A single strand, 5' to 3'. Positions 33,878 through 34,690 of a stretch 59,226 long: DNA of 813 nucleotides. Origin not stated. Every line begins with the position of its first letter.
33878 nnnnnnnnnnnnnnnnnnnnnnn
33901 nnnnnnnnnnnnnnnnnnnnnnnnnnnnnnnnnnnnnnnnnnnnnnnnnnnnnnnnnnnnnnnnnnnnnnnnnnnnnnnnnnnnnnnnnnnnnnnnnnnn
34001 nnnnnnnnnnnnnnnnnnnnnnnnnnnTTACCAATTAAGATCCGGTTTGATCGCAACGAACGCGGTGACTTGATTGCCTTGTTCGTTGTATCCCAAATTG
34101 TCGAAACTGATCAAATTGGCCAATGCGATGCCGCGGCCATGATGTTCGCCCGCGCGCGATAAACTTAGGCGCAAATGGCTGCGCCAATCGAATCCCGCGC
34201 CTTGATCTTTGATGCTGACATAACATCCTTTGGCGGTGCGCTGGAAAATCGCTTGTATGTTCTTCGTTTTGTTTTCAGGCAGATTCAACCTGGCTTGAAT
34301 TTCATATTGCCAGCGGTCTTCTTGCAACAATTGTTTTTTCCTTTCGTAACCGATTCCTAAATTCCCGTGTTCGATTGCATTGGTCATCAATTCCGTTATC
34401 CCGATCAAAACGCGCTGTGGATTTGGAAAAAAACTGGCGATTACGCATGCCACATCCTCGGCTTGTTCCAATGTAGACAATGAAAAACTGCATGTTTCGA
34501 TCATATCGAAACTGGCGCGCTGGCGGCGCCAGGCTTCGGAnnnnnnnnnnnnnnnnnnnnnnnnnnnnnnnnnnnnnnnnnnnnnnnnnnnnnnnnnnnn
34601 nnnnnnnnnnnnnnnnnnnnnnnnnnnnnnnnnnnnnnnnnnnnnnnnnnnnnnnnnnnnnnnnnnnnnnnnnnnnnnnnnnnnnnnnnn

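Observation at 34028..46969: Candidate new surface-assembly system: non-RTX T1SS operon interlocked with an alternate chaperone-usher pilus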

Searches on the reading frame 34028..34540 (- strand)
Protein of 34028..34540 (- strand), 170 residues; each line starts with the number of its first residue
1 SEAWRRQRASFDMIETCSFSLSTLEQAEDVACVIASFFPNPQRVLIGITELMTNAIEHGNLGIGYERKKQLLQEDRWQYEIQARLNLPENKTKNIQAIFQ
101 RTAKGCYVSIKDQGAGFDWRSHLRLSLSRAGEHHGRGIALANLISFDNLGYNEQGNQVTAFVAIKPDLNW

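Call 69: search_solved_structures(query=window:34028-34540:-, max_evalue=1, show_alignments=2)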
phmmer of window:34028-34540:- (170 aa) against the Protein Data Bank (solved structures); distinct sequences matched with E-value up to 1: 1.
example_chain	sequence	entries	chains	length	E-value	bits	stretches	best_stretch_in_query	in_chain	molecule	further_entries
9qih_A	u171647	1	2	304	4.4e-11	46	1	44-161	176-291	SenB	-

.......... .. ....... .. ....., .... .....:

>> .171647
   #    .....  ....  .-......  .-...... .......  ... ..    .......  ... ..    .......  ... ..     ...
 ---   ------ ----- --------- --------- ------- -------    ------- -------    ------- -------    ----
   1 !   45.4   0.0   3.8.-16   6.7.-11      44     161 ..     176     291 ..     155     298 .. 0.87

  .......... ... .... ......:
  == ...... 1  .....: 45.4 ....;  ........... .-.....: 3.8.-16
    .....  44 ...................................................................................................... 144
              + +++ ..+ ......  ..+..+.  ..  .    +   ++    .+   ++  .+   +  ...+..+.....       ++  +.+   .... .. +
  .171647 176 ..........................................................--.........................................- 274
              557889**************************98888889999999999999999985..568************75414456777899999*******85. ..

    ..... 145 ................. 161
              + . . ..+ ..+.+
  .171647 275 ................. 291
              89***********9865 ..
